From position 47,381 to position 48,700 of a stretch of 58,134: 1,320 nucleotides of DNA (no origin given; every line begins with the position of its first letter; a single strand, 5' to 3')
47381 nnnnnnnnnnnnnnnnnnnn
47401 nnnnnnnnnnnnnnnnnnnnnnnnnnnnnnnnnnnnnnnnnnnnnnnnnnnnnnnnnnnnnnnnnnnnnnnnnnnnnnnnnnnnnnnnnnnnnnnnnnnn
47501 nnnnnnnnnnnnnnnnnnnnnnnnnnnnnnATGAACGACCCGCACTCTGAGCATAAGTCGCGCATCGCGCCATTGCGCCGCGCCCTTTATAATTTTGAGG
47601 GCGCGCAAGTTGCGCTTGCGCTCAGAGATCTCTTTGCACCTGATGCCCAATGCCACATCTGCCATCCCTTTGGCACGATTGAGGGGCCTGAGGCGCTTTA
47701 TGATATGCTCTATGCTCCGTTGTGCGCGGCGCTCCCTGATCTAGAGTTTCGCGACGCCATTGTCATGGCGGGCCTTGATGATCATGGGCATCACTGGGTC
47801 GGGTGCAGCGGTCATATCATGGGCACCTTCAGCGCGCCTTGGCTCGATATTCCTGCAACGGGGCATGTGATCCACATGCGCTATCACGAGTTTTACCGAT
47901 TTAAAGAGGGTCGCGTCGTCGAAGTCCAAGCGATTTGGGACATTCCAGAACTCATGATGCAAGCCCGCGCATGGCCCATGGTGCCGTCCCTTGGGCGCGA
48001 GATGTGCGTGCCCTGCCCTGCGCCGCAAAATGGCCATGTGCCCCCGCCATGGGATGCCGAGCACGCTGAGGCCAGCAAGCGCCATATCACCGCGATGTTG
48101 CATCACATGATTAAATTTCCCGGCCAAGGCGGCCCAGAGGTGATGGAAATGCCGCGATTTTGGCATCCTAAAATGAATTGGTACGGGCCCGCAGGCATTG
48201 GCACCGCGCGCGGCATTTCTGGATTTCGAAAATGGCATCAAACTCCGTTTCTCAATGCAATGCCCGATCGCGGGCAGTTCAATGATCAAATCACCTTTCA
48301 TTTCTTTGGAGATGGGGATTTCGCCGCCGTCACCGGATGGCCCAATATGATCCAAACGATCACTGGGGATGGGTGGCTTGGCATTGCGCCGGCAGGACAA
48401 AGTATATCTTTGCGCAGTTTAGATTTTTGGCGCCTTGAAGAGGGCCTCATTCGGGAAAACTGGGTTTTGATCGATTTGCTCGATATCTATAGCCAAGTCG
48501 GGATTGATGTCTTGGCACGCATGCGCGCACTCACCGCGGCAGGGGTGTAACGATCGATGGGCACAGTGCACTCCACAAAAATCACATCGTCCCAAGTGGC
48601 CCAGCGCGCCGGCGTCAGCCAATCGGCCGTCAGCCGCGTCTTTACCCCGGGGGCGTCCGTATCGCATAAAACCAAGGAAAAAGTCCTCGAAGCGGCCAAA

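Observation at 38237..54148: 17-gene LacI-linked catabolic locus that matches no characterised pathway I know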

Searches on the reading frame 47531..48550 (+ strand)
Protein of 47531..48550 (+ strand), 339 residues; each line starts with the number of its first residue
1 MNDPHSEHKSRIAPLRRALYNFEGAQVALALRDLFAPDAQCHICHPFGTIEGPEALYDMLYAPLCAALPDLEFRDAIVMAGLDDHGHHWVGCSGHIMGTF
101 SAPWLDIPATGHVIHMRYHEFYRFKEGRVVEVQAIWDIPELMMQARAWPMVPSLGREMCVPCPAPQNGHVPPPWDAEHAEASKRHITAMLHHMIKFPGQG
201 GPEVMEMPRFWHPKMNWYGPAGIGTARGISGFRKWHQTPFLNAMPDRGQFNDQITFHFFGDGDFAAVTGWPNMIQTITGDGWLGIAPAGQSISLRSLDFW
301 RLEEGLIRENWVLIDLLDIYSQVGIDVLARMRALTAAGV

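Call 4: search_protein_families(library=pfam, proteins=[window:47531-48550:+], max_evalue=0.01)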
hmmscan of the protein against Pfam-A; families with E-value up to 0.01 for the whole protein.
window:47531-48550:+ (339 aa): 2 families
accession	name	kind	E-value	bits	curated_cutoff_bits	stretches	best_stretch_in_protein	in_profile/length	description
PF07366.18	SnoaL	-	2.3e-23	82.8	28.4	2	30-144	18-125/126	SnoaL-like polyketide cyclase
PF12680.13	SnoaL_2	-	2.3e-20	73.5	27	2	25-132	10-102/102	SnoaL-like domain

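Call 6: search_protein_families(library=ncbifam, proteins=[window:47531-48550:+], max_evalue=0.001)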
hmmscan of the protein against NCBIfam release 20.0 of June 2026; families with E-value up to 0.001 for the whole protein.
window:47531-48550:+ (339 aa): 1 family
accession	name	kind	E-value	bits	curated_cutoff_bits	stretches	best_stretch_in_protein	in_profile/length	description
TIGR02096.1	TIGR02096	subfamily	3.8e-07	30.5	97.1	0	61-143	48-126/129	ketosteroid isomerase-related protein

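Call 9: search_solved_structures(query=window:47531-48550:+, max_evalue=0.01)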
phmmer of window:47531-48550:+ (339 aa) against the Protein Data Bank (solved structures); distinct sequences matched with E-value up to 0.01: 3.
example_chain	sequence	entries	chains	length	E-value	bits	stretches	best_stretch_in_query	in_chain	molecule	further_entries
8ysb_A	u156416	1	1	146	2.1e-05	26.7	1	203-325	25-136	Predicted ester cyclase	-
5x7l_A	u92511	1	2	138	0.0009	21.3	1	184-324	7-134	TsrD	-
6hnn_A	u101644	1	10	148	0.0015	20.6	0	28-138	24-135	Putative polyketide cyclase IdmH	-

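Call 11: find_homologous_proteins(query=window:47531-48550:+, max_evalue=0.00001)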
Query window:47531-48550:+ (339 aa): 5472 proteins with E <= 0.00001 among 7154 candidates; the best 120 are listed.
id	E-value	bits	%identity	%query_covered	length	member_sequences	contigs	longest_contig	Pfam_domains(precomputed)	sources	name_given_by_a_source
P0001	8.9e-240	813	100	100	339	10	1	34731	PF07366.19,PF12680.14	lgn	-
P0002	1.7e-229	779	96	100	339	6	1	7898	PF07366.19,PF12680.14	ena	-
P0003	8.8e-165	566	70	99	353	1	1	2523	PF07366.19,PF12680.14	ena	-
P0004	5.7e-163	560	68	100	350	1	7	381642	PF07366.19,PF12680.14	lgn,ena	-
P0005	6.0e-163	560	67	100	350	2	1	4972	PF07366.19,PF12680.14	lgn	-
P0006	9.6e-163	559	69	99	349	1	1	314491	PF07366.19,PF12680.14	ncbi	ncbi:MAG: ester cyclase [Pseudomonadota bacterium]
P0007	3.1e-162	558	70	99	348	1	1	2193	PF07366.19,PF12680.14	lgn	-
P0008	1.5e-161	555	68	100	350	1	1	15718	PF07366.19,PF12680.14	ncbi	ncbi:MAG: ester cyclase [Pseudomonadota bacterium]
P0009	1.7e-161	555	68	100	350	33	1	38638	PF07366.19,PF12680.14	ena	-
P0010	4.0e-161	554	67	100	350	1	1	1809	PF07366.19,PF12680.14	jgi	jgi:predicted ester cyclase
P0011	6.9e-161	553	68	99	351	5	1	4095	PF07366.19,PF12680.14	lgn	-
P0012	9.8e-161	553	70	99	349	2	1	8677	PF07366.19,PF12680.14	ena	-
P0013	1.2e-160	552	66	100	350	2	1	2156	PF07366.19,PF12680.14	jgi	jgi:predicted ester cyclase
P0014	3.3e-160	551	68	100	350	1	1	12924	PF07366.19,PF12680.14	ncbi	-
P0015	5.5e-160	550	66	99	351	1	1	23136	PF07366.19,PF12680.14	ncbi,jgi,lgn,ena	-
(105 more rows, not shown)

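Call 12: find_related_loci(query=window:47531-48550:+, collection=genome_contigs, flank=10000)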
Query window:47531-48550:+ (339 aa) in genome_contigs; peptide patterns used: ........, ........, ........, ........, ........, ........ (x = any residue, [..] = any of these).
598 stretches matched a pattern (row limit reached: there are more); 567 encode a relative of the query (tblastn E <= 1e-3); the best 80 are kept; 80 distinct loci.
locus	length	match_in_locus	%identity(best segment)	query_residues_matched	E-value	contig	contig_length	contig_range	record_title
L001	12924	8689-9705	68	1-339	4e-159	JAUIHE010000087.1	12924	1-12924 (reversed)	MAG: Alphaproteobacteria bacterium isolate Co_bin.199 NODE_26844_length_12924_cov_1.234117, whole genome shotgun sequenc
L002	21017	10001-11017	67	1-339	5e-158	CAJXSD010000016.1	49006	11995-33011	MAG TPA_asm: uncultured Rhodobacteraceae bacterium isolate SRR4030076_bin.62_MetaBAT_v2.12.1_MAG genome assembly, contig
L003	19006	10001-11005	69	3-337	3e-158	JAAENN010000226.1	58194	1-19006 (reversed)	MAG: Shimia sp. isolate Bsp_2 BspG_CONTIG2763124, whole genome shotgun sequence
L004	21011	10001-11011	66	1-337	8e-158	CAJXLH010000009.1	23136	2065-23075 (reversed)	MAG TPA_asm: uncultured Maritalea sp. isolate SRR6201692_bin.32_MetaBAT_v2.12.1_MAG genome assembly, contig: NODE_542_le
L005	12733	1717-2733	67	1-339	3e-157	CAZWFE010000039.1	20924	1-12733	MAG TPA_asm: uncultured Phaeobacter sp. isolate SRP134809_co1_18 genome assembly, contig: NODE_4736_length_20924_cov_41.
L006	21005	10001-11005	69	3-337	2e-157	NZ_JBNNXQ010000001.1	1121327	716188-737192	Aliiroseovarius marinus strain S168 Scaffold1, whole genome shotgun sequence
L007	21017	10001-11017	67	1-339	3e-156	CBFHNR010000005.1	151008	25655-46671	MAG: uncultured Rhodobacteraceae bacterium isolate AGTU_68_bin_17_strict genome assembly, contig: AGTU_68_bin_17_strict_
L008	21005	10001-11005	68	3-337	3e-156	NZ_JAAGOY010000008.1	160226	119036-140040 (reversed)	Aliiroseovarius sp. PrR006 NODE_3_length_160226_cov_35.8971, whole genome shotgun sequence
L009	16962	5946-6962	66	1-339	4e-156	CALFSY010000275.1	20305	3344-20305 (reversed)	MAG TPA_asm: uncultured Jannaschia sp. isolate SRR6490003_bin.71_CONCOCT_v1.1_MAG genome assembly, contig: ERZ780648.78,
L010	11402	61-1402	64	1-339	1e-155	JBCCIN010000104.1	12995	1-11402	MAG: Pseudomonadota bacterium isolate P01_B01_bin.91 k141_3153548_length_12995_cov_45.3485, whole genome shotgun sequenc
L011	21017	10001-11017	67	1-339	7e-156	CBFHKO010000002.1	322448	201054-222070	MAG: uncultured Rhodobacteraceae bacterium isolate AGTU_33_bin_12_indper genome assembly, contig: AGTU_33_bin_12_indper_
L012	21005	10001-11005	68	3-337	2e-155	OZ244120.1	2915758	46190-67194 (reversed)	MAG: Marivivens sp. isolate 7edb65c0-34d5-4426-9061-624d421b23b0 genome assembly, chromosome: 1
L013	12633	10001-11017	65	1-339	6e-155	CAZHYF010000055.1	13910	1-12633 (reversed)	MAG TPA_asm: uncultured Rhodospirillaceae bacterium isolate SRP334346_co1_21 genome assembly, contig: NODE_3610_length_1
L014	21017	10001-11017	65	1-339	1e-154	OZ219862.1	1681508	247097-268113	MAG: Paracoccaceae bacterium isolate 0073d840-25a2-418c-ad1d-e09f371a57be genome assembly, chromosome: 1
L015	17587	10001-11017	66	1-339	1e-154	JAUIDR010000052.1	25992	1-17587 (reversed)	MAG: Alphaproteobacteria bacterium isolate 7_bin.81 NODE_1931_length_25992_cov_4.410168, whole genome shotgun sequence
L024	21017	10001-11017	66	1-339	4e-152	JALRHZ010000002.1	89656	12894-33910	MAG: Rhodobacteraceae bacterium isolate NKJ.7 NODE_2_length_89656_cov_5.257147, whole genome shotgun sequence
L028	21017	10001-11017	64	1-339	2e-151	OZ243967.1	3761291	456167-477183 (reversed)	MAG: Paracoccaceae bacterium isolate 4657fcc7-8500-4423-a994-686d918c1c60 genome assembly, chromosome: 1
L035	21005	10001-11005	68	3-337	1e-149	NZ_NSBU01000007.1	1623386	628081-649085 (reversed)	Actibacterium pelagium strain JN33 JN33_S7_1623386bp, whole genome shotgun sequence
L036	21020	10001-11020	64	1-339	9e-150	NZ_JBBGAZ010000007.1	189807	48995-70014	Cognatishimia coralii strain D5M38 NODE_7_length_189807_cov_37.670419, whole genome shotgun sequence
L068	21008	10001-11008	63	1-337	2e-144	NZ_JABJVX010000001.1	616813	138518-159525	Alterinioella nitratireducens strain DY48A3-103 NODE_1_length_616813_cov_223.247941, whole genome shotgun sequence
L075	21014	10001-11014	60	2-339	7e-144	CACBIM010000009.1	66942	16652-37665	uncultured SAR116 cluster alpha proteobacterium isolate AG-899-J15 genome assembly, contig: AG-899-J15_NODE_9, whole gen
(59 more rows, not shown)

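Call 20: search_dna_similar(query=window:47531-48550:+, collection=plasmids, mode=protein, max_rows=25)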
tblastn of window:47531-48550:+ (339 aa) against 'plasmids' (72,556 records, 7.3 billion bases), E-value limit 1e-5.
Records with a match: 24; places in all: 66; records where one place covers at least 80% of the query: 24.
Best place of each record, by identity: 60-80% 8; <60% 16.
By first word of the organism name: Phaeobacter 6; Vibrio 6; Ruegeria 4; Tritonibacter 1; Marinovum 1; Paracoccus 1; Octadecabacter 1; Halobellus 1; Ensifer 1; Rhizobium 1; and 1 more.
By predicted mobility (MOB-suite, as given by PLSDB): non-mobilizable 22; mobilizable 1; conjugative 1.
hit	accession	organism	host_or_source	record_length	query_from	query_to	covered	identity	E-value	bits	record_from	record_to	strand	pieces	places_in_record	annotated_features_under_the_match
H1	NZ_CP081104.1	Ruegeria conchae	-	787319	1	339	100%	64.9%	3e-150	474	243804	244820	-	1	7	ester cyclase | hisD: histidinol dehydrogenase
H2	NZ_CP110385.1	Tritonibacter mobilis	-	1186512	3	337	99%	64.2%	6e-145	459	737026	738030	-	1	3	record has no annotation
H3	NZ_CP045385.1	Ruegeria sp. THAF33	pure culture,Surface of a polyethylene ...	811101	1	337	99%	63.5%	2e-146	463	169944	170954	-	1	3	ester cyclase | hisD: histidinol dehydrogenase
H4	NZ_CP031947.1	Ruegeria sp. AD91A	-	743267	1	337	99%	63.5%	2e-144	457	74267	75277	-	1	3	ester cyclase | hisD: histidinol dehydrogenase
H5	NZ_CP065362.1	Ruegeria sp. SCSIO 43209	Galaxea fascicularis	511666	1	339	100%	62.8%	7e-143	453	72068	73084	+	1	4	ester cyclase | hisD: histidinol dehydrogenase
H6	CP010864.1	Marinovum algicola DG 898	-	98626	3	337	99%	63.3%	1e-143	455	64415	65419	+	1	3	putative ester cyclase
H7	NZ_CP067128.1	Paracoccus alcaliphilus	whole organism,soil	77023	3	337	99%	62.7%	7e-142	450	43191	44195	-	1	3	ester cyclase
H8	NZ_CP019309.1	Phaeobacter inhibens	Single cell,seawater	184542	54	339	84%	65.7%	1e-128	412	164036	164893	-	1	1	none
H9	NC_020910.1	Octadecabacter arcticus 238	150 km offshore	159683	10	337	97%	52.0%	1e-107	352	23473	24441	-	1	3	ester cyclase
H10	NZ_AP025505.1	Vibrio pelagius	-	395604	5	337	98%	49.2%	1e-102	337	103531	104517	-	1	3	ester cyclase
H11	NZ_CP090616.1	Vibrio pelagius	single cell,surface seawater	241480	5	337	98%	48.6%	3e-101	333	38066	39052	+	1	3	ester cyclase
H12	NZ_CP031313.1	Halobellus limi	Cell culture,Taibei marine solar ...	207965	1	332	98%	37.3%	9e-71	246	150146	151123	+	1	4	ester cyclase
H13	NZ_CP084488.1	Ensifer adhaerens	cellculture,soil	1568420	25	338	93%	38.9%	6e-68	238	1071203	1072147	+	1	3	none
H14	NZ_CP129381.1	Rhizobium sp. SSA_523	single cell,Sea water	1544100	6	334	97%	34.5%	2e-53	196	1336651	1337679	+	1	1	none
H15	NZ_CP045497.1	Mesorhizobium sp. INR15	pure culture,nutrient broth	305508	9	334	96%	33.8%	5e-48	180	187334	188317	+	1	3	nuclear transport factor 2 family protein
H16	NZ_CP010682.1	Phaeobacter piscinae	cell culture,rotifer aquaculture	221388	6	331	96%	33.0%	3e-45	172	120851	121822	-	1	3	nuclear transport factor 2 family protein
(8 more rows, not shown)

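Call 21: get_annotated_region(hit=H6, flank=12000)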
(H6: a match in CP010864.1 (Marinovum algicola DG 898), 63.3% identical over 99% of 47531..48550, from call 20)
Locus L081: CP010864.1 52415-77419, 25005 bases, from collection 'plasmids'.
description: Marinovum algicola DG 898 plasmid pMaD9, complete sequence
organism: Marinovum algicola DG 898 (NCBI taxid 988812)
taxonomy: Bacteria; Pseudomonadota; Alphaproteobacteria; Rhodobacterales; Roseobacteraceae; Marinovum; Marinovum algicola; Marinovum algicola DG 898
host: -; source: -; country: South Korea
typing (MOB-suite, as given by PLSDB): non-mobilizable
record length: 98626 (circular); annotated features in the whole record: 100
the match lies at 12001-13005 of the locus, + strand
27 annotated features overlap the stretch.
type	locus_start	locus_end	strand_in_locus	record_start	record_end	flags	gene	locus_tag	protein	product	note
CDS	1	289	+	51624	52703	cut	-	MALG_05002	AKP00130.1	TRAP-type C4-dicarboxylate transport system, periplasmic component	-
CDS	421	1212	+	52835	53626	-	-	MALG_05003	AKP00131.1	hypothetical protein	-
CDS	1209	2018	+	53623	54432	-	-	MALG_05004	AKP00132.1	putative hydrolase or acyltransferase (alpha/beta hydrolase superfamily)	-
CDS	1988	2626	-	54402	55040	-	-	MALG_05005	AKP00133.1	Glutathione S-transferase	-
CDS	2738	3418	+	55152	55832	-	-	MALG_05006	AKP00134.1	Transcriptional regulator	-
CDS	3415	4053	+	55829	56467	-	-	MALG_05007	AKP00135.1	Glutathione S-transferase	-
CDS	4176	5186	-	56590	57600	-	-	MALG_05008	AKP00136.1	hypothetical protein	-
CDS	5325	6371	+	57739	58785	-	-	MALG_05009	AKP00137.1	Glycerol-3-phosphate ABC transporter, ATP-binding protein UgpC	-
CDS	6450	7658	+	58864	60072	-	-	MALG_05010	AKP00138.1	Maltose/maltodextrin ABC transporter, substrate binding protein periplasmic protein MalE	-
CDS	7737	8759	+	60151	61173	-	-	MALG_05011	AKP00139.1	ABC-type sugar transport system, permease component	-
CDS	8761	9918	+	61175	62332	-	-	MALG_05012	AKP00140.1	Various polyols ABC transporter, permease component 2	-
CDS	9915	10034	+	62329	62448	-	-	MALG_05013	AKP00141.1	hypothetical protein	-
CDS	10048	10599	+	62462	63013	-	-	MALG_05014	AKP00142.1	putative ester cyclase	-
CDS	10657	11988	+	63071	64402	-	-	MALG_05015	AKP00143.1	Histidinol dehydrogenase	-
CDS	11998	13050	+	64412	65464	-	-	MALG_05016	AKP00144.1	putative ester cyclase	-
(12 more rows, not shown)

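Call 26: search_protein_families(library=pfam, proteins=[L075:83-1525:+, L075:1522-2631:+, L075:2628-3611:+, L075:3611-4585:+, L075:5044-5580:+, L075:5614-6546:-, L075:13113-14081:+, L028:23-1183:+, L028:1229-2614:+, L028:2623-3933:+], max_evalue=0.0001)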
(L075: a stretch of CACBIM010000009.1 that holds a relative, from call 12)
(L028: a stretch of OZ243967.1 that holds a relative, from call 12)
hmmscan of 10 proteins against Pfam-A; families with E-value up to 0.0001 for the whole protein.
L075:83-1525:+ (480 aa): 1 family
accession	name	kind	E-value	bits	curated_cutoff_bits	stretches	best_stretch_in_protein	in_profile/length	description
PF00171.27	Aldedh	-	1e-142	476.4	23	1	15-473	4-461/461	Aldehyde dehydrogenase family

L075:1522-2631:+ (369 aa): 3 families
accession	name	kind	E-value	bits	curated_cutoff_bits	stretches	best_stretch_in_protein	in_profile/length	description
PF00465.25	Fe-ADH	-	6.9e-36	123.8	31.3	1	9-175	3-168/168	Iron-containing alcohol dehydrogenase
PF25137.1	ADH_Fe_C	-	2.4e-31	109.4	27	1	186-368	1-193/194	Fe-containing alcohol dehydrogenase family, C-terminal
PF13685.12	Fe-ADH_2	-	7.1e-05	23.3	28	0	15-106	5-96/149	Iron-containing alcohol dehydrogenase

L075:2628-3611:+ (327 aa): 2 families
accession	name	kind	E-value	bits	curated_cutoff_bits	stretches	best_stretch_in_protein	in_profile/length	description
PF00676.26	E1_dh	-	1.6e-63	214.9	22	1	20-306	2-286/300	Dehydrogenase E1 component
PF13292.11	DXP_synthase_N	-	6.8e-06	26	21.2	1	123-183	114-174/274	1-deoxy-D-xylulose-5-phosphate synthase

L075:3611-4585:+ (324 aa): 2 families
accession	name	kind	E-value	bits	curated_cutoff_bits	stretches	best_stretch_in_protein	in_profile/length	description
PF02780.25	Transketolase_C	-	1.3e-36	125.6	25.9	1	198-313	8-124/124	Transketolase, C-terminal domain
PF02779.29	Transket_pyr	-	1.1e-32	113.5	27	1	4-171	3-168/174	Transketolase, pyrimidine binding domain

L075:5044-5580:+ (178 aa): 1 family
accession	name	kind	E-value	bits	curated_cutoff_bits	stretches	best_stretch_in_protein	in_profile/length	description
PF01261.30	AP_endonuc_2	-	1.1e-05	25.7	31.1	1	34-130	1-110/249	Xylose isomerase-like TIM barrel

L075:5614-6546:- (310 aa): 2 families
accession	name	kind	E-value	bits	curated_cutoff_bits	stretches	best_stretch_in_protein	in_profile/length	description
PF03466.25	LysR_substrate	-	1.8e-23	83.5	28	1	102-305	5-206/209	LysR substrate binding domain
PF00126.33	HTH_1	-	2.7e-14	53.3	26.6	1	17-71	4-58/60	Bacterial regulatory helix-turn-helix protein, lysR family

L075:13113-14081:+ (322 aa): 2 families
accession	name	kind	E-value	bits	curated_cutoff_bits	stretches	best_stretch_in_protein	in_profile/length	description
PF16868.10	NMT1_3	-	1.6e-89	300.8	27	1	31-320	1-289/289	NMT1-like family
PF09084.16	NMT1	-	1.6e-08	35.2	20.5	1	110-196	62-148/216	NMT1/THI5 like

L028:23-1183:+ (386 aa): 1 family
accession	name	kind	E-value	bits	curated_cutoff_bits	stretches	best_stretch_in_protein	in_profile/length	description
PF00676.26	E1_dh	-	7.1e-103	344.1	22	1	80-376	2-298/300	Dehydrogenase E1 component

L028:1229-2614:+ (461 aa): 4 families
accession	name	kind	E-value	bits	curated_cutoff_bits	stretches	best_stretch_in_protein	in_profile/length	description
PF02779.29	Transket_pyr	-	3e-45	154.4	27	1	137-312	2-173/174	Transketolase, pyrimidine binding domain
PF02780.25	Transketolase_C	-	9.1e-40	135.9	25.9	1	328-450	1-124/124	Transketolase, C-terminal domain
PF00364.28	Biotin_lipoyl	-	3.7e-17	62.3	22.1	1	5-77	3-73/73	Biotin-requiring enzyme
PF13533.13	Biotin_lipoyl_2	-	1.7e-05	25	29.8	1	16-40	8-32/32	Biotin-lipoyl like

L028:2623-3933:+ (436 aa): 4 families
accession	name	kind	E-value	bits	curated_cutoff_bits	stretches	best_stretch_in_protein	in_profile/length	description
PF00198.28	2-oxoacid_dh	-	9.6e-74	248.2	23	1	208-436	3-232/232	2-oxoacid dehydrogenases acyltransferase (catalytic domain)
PF00364.28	Biotin_lipoyl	-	4.4e-18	65.3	22.1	1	4-77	2-73/73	Biotin-requiring enzyme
PF02817.22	E3_binding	-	3.1e-15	56.5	23.7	1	142-176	2-36/36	e3 binding domain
PF13533.13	Biotin_lipoyl_2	-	7.6e-06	26.1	29.8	1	15-40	7-32/32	Biotin-lipoyl like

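Call 27: get_annotated_region(hit=H10, flank=12000)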
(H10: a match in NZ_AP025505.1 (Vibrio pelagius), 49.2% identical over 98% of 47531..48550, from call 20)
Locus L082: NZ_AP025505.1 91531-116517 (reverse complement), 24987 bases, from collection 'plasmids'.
description: Vibrio pelagius strain ATCC 25916 plasmid pATCC25916, complete sequence
organism: Vibrio pelagius (NCBI taxid 28169)
taxonomy: Bacteria; Pseudomonadota; Gammaproteobacteria; Vibrionales; Vibrionaceae; Vibrio; Vibrio pelagius
host: -; source: -; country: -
typing (MOB-suite, as given by PLSDB): non-mobilizable
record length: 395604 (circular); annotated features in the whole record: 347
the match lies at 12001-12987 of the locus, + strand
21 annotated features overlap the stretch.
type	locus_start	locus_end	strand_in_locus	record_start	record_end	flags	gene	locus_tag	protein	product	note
CDS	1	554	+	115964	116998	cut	-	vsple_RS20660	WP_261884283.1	iron chelate uptake ABC transporter family permease subunit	-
CDS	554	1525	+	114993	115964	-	-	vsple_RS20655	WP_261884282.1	iron chelate uptake ABC transporter family permease subunit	-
CDS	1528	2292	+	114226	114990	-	fecE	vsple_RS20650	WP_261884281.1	Fe(3+) dicitrate ABC transporter ATP-binding protein FecE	-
CDS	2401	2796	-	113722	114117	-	-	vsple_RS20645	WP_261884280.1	DUF2391 family protein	-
CDS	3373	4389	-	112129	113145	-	-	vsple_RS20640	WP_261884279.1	nuclear transport factor 2 family protein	-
CDS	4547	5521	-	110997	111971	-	-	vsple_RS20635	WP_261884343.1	ester cyclase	GO:0030638 - polyketide metabolic process [Evidence IEA]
CDS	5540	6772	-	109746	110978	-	-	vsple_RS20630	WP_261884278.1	carbohydrate ABC transporter permease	GO:0008643 - carbohydrate transport [Evidence IEA]; GO:0055085 - transmembrane transport [Evidence IEA]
CDS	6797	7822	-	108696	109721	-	-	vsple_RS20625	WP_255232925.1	sugar ABC transporter permease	-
CDS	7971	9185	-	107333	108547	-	-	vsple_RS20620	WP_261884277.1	extracellular solute-binding protein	-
CDS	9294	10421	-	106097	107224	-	-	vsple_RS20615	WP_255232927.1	ABC transporter ATP-binding protein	-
CDS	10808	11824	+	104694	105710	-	-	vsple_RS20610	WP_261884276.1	ester cyclase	GO:0030638 - polyketide metabolic process [Evidence IEA]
CDS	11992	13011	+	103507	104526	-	-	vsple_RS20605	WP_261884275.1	ester cyclase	GO:0030638 - polyketide metabolic process [Evidence IEA]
CDS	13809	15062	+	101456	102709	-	-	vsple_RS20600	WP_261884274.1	sarcosine oxidase subunit beta family protein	GO:0046653 - tetrahydrofolate metabolic process [Evidence IEA]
CDS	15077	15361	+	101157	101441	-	-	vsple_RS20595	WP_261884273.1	sarcosine oxidase subunit delta family protein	-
CDS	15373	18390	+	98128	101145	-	-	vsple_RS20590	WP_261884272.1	sarcosine oxidase subunit alpha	-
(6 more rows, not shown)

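Call 28: get_annotated_region(hit=H13, flank=10000)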
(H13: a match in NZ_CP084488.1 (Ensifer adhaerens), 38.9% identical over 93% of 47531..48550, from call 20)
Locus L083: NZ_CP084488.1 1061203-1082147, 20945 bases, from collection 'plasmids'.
description: Ensifer adhaerens strain E-60 plasmid p-2, complete sequence
organism: Ensifer adhaerens (NCBI taxid 106592)
taxonomy: Bacteria; Pseudomonadota; Alphaproteobacteria; Hyphomicrobiales; Rhizobiaceae; Ensifer; Ensifer adhaerens
host: -; source: cellculture,soil; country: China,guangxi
typing (MOB-suite, as given by PLSDB): conjugative; relaxase MOBQ; mating-pair formation MPF_T
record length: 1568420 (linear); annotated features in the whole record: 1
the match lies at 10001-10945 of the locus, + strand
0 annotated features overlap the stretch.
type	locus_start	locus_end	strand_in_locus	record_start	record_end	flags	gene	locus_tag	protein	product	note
